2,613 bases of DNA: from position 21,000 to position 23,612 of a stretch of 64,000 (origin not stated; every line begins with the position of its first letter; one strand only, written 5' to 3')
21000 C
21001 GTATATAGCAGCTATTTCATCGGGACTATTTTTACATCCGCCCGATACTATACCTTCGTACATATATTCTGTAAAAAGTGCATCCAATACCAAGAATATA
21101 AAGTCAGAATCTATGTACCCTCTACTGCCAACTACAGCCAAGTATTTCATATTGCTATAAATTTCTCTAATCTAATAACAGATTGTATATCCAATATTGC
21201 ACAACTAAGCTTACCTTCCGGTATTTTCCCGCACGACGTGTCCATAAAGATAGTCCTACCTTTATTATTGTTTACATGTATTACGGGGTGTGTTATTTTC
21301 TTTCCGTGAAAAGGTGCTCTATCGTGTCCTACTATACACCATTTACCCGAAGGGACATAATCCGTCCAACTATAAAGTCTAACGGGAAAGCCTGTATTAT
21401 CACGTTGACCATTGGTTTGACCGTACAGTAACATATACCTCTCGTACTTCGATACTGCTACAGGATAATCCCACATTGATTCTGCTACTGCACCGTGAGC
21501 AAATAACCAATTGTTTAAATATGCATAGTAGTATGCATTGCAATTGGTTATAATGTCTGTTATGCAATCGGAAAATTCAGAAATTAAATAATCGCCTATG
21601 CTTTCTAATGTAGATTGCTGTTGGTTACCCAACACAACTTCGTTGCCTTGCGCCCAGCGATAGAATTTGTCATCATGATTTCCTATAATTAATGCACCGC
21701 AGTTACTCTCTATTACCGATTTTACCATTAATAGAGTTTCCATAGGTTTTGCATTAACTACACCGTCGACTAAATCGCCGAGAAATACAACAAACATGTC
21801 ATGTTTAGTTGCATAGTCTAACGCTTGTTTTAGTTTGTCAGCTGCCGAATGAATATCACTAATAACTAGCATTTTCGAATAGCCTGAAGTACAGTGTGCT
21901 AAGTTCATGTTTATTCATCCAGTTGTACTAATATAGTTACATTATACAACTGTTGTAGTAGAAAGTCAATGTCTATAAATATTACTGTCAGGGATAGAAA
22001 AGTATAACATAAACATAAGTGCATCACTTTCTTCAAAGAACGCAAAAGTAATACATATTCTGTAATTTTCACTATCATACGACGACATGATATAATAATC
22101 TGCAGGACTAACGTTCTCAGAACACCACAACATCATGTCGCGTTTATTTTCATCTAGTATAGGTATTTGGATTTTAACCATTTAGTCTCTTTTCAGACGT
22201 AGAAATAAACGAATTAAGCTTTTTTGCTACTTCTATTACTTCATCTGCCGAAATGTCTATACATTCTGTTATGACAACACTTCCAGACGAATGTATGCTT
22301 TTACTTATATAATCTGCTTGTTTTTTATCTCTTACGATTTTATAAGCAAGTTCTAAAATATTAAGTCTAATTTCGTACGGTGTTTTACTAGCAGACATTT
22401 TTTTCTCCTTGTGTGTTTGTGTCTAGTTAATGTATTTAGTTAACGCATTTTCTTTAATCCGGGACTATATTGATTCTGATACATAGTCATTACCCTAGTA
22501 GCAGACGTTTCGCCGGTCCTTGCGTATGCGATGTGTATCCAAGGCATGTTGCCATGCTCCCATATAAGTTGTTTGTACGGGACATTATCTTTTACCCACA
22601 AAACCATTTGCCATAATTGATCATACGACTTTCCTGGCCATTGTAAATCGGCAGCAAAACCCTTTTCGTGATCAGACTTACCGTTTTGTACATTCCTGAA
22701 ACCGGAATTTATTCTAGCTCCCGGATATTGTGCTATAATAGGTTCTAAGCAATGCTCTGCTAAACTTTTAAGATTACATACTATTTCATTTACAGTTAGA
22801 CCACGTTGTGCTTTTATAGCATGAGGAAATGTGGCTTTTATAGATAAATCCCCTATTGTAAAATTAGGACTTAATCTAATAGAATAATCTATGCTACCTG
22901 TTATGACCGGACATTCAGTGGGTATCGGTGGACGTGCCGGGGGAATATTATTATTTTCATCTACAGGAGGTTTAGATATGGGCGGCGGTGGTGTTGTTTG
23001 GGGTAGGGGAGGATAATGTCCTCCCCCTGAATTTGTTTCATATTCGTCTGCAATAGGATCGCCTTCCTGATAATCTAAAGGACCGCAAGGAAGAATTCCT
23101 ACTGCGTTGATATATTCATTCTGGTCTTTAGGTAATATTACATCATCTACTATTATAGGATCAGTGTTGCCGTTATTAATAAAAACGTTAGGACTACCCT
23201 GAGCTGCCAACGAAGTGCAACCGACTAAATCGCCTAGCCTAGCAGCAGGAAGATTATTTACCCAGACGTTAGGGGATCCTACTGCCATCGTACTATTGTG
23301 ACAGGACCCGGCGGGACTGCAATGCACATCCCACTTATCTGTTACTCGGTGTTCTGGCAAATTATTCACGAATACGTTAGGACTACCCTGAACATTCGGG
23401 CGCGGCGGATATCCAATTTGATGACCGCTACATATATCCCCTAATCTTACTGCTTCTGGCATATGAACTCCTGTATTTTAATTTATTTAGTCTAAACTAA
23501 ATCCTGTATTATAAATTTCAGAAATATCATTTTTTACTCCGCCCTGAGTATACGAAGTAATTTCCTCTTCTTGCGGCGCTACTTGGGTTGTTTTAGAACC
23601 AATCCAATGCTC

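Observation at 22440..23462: PAAR-repeat spike-tip domain fused to an M15 peptidoglycan peptidase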

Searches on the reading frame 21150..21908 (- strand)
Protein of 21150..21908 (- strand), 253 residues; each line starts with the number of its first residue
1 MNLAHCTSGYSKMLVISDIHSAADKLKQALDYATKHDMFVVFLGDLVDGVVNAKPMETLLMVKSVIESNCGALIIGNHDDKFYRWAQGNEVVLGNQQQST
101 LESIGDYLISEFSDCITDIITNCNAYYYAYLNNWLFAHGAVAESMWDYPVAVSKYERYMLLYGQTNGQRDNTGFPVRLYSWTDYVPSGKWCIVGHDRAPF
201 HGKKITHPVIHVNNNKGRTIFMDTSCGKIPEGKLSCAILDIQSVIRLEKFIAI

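Call 71: search_protein_families(library=pfam, proteins=[window:21150-21908:-], max_evalue=0.01)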
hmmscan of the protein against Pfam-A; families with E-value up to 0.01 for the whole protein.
window:21150-21908:- (253 aa): 2 families
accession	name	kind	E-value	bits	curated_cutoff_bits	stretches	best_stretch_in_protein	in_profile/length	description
PF00149.33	Metallophos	-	9.7e-10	39.6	21.5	1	12-94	2-84/191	Calcineurin-like phosphoesterase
PF12850.12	Metallophos_2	-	0.00017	22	27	1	12-93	2-60/154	Calcineurin-like phosphoesterase superfamily domain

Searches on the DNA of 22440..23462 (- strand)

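Call 5: search_dna_similar(collection=phages, query=window:22440-23462:-, mode=near)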
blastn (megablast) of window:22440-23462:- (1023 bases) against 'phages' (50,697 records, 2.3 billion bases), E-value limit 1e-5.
Records with a match: 10; places in all: 10; records where one place covers at least 80% of the query: 10.
Best place of each record, by identity: >=99% 5; 95-99% 5.
By first word of the organism name: Pseudomonas 10.
By host as written in the record: Pseudomonas aeruginosa PAO1 5; - 3; Pseudomonas aeruginosa 2.
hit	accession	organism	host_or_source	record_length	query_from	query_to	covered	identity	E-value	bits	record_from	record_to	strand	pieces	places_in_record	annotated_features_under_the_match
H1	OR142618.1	Pseudomonas phage Callisto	Pseudomonas aeruginosa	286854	1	1023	100%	99.2%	0e+0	1845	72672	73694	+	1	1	hypothetical protein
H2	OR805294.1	Pseudomonas phage Ettore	Pseudomonas aeruginosa PAO1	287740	1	1023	100%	99.1%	0e+0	1840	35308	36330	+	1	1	PAAR motif of membrane proteins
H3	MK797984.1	Pseudomonas phage vB_PaeM_PA5oct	-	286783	1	1023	100%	99.0%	0e+0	1834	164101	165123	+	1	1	putative baseplate hub sub and tail lysozyme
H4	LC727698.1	Pseudomonas phage sp. 30-3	Pseudomonas aeruginosa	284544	1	1023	100%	99.0%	0e+0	1834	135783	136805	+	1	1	hypothetical protein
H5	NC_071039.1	Pseudomonas phage vB_PaeM_PA5oct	-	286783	1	1023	100%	99.0%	0e+0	1834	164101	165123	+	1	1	PAAR motif of membran proteins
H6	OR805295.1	Pseudomonas phage Paride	Pseudomonas aeruginosa PAO1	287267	1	1023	100%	98.8%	0e+0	1823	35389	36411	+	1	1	PAAR motif of membrane proteins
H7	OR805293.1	Pseudomonas phage Deifobo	Pseudomonas aeruginosa PAO1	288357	1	1023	100%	98.6%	0e+0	1812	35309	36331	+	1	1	PAAR motif of membrane proteins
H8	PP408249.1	Pseudomonas phage vB_Pa-PAC2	Pseudomonas aeruginosa PAO1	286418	1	1023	100%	98.5%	0e+0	1807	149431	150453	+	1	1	putative baseplate hub sub and tail lysozyme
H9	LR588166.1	Pseudomonas phage vB_PaeM_MIJ3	-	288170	1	1023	100%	97.9%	0e+0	1773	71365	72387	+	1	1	hypothetical protein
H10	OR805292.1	Pseudomonas phage Cassandra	Pseudomonas aeruginosa PAO1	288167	1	1023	100%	97.9%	0e+0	1773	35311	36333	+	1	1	PAAR motif of membrane proteins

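Call 6: get_annotated_region(hit=H3, flank=8000)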
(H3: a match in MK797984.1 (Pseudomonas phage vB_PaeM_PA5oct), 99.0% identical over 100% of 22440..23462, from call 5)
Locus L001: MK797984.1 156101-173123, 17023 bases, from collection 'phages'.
description: Pseudomonas phage vB_PaeM_PA5oct, complete genome.
organism: Pseudomonas phage vB_PaeM_PA5oct (NCBI taxid 2163605)
taxonomy: Viruses; Duplodnaviria; Heunggongvirae; Uroviricota; Caudoviricetes; Arenbergviridae; Wroclawvirus; Wroclawvirus PA5oct
host: -; source: -; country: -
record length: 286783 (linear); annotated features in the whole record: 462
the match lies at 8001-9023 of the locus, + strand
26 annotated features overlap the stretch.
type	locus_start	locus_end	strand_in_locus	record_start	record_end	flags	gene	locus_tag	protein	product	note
CDS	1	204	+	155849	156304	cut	-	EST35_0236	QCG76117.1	hypothetical protein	-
CDS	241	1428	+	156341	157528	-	-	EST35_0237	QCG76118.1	structural protein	ESI-MS/MS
CDS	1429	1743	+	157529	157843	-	-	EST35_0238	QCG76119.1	structural protein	ESI-MS/MS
CDS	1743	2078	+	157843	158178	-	-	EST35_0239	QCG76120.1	structural protein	ESI-MS/MS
CDS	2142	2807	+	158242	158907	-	-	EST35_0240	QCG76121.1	putative exonuclease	-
CDS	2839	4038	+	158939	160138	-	-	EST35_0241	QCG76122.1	structural protein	ESI-MS/MS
CDS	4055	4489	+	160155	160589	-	-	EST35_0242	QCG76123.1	hypothetical protein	-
CDS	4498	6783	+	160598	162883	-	-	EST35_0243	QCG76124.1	ribonucleotide reductase of class Ia (aerobic), alpha subunit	ESI-MS/MS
CDS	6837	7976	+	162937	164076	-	-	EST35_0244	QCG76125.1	ribonucleotide reductase of class Ia (aerobic), beta subunit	ESI-MS/MS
CDS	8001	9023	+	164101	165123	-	-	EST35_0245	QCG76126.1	putative baseplate hub sub and tail lysozyme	ESI-MS/MS; putative baseplate hub sub and tail lysozyme, muramoyl-pentapeptidase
CDS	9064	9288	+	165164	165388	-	-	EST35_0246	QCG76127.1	hypothetical protein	-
CDS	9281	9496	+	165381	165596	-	-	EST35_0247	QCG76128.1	hypothetical protein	-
CDS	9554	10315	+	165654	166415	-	-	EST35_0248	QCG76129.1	metallophosphoesterase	-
CDS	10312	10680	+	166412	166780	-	-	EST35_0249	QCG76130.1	hypothetical protein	-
CDS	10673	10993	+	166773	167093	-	-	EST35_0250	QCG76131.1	hypothetical protein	-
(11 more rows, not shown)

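Call 7: get_annotated_region(hit=H2, flank=8000)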
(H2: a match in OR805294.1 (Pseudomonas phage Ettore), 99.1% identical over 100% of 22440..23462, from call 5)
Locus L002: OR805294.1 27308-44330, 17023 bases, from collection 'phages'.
description: Pseudomonas phage Ettore, complete genome.
organism: Pseudomonas phage Ettore (NCBI taxid 3092177)
taxonomy: Viruses; Duplodnaviria; Heunggongvirae; Uroviricota; Caudoviricetes; Arenbergviridae; Wroclawvirus
host: Pseudomonas aeruginosa PAO1; source: sewage water facility; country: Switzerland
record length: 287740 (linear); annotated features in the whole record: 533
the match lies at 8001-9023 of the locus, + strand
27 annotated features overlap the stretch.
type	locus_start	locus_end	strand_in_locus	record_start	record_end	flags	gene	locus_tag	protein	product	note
CDS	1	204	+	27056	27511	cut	-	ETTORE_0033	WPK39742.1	hypothetical protein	unknown function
CDS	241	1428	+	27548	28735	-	-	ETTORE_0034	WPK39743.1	virion structural protein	head and packaging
CDS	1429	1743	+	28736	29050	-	-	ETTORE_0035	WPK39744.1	hypothetical protein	unknown function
CDS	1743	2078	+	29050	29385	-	-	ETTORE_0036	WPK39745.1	hypothetical protein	unknown function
CDS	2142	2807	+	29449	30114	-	-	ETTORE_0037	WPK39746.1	exonuclease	DNA and RNA nucleotide metabolism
CDS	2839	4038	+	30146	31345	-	-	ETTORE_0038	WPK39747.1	hypothetical protein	unknown function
CDS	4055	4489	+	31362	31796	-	-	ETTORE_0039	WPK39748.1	hypothetical protein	unknown function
CDS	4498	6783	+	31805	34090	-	-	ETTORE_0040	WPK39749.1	ribonucleotide reductase large subunit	DNA and RNA nucleotide metabolism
CDS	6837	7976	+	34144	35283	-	-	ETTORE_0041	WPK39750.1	ribonucleoside diphosphate reductase small subunit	DNA and RNA nucleotide metabolism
CDS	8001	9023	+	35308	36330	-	-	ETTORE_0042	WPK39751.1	PAAR motif of membrane proteins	auxiliary metabolic gene and host takeover|moron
CDS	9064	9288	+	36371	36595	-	-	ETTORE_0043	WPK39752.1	hypothetical protein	unknown function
CDS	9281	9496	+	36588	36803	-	-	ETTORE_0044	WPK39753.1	hypothetical protein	unknown function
CDS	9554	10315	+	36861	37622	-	-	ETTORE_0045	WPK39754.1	hypothetical protein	unknown function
CDS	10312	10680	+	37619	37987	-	-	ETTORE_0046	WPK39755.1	hypothetical protein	unknown function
CDS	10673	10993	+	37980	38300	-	-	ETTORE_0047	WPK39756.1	hypothetical protein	unknown function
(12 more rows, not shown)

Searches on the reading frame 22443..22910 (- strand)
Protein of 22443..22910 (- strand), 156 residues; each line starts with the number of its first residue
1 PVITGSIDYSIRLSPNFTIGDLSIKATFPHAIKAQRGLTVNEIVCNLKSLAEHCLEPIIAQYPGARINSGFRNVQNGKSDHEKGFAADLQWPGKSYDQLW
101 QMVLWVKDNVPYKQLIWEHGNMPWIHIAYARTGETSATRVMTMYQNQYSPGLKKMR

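Call 57: search_solved_structures(query=A2, max_evalue=10, show_alignments=4)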
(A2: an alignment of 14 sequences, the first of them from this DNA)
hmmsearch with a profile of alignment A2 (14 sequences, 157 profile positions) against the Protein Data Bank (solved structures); distinct sequences matched with E-value up to 10: 28.
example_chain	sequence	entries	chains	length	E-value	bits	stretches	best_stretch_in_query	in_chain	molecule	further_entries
4c4m_A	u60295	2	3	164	0.098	15.8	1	51-133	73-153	SONIC HEDGEHOG PROTEIN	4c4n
3ho5_H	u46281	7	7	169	0.13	15.4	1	51-132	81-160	Sonic hedgehog protein | Sonic hedgehog protein N-product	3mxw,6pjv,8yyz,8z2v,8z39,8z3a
3n1r_A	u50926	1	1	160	0.13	15.4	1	51-131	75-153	Sonic hedgehog protein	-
1vhh_A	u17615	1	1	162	0.13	15.4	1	51-131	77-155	SONIC HEDGEHOG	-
2wg4_A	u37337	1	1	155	0.13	15.4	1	51-130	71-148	SONIC HEDGEHOG PROTEIN N-PRODUCT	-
6e1h_C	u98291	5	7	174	0.14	15.3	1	51-132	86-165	Sonic hedgehog protein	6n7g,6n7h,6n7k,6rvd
2vo9_A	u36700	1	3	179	0.14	15.3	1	53-103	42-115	L-ALANYL-D-GLUTAMATE PEPTIDASE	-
3m1n_A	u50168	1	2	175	0.14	15.3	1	51-132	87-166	Sonic hedgehog protein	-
6oev_C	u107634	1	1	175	0.14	15.3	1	51-132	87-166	Sonic hedgehog protein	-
6dmy_B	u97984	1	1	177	0.14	15.3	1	51-132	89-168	Sonic hedgehog protein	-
2wfx_A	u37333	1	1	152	0.16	15.1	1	50-130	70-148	SONIC HEDGEHOG PROTEIN N-PRODUCT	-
3k7h_B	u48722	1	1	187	0.25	14.5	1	64-133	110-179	Indian hedgehog protein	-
3k7j_B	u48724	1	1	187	0.25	14.5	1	63-133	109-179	Indian hedgehog protein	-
3k7i_B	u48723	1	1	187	0.26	14.4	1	64-133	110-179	Indian hedgehog protein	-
3k7g_B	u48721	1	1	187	0.26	14.4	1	64-133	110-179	Indian hedgehog protein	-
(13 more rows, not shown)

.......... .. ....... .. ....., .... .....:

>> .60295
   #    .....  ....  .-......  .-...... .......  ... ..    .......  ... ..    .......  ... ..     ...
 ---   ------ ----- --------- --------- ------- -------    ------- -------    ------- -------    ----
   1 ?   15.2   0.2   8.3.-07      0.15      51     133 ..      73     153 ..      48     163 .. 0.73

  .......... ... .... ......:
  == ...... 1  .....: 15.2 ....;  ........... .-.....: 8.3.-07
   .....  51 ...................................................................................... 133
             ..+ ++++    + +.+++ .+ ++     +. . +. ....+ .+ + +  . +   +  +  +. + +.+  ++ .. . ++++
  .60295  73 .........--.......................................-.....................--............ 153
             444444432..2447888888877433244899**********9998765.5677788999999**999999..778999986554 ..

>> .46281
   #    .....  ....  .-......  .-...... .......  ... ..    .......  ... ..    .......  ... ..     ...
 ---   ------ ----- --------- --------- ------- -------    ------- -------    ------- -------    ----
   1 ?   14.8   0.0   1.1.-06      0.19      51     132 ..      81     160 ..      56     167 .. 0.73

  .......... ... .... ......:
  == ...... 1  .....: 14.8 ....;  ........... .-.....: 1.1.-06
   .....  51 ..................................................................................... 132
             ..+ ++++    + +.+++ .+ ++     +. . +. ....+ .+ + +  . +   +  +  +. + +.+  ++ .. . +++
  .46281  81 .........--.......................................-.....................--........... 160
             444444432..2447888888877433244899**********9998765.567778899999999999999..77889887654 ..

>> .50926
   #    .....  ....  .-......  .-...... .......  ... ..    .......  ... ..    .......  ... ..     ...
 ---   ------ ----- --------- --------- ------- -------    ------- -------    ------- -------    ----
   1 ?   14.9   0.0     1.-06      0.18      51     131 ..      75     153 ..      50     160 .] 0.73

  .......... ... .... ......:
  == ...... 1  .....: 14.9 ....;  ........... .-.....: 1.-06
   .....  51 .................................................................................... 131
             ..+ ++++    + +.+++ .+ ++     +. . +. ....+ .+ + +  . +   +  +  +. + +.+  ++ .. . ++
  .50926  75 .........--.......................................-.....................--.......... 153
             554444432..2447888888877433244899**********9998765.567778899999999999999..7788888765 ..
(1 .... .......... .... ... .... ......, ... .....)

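Call 58: search_protein_families(library=pfam, proteins=[window:22443-22910:-], max_evalue=10)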
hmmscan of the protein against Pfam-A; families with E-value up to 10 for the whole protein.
seq(156 aa): 1 family
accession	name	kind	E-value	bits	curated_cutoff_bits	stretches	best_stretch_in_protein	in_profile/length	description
PF08291.16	Peptidase_M15_3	-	0.063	13.9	23.2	1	67-127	45-107/108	Peptidase M15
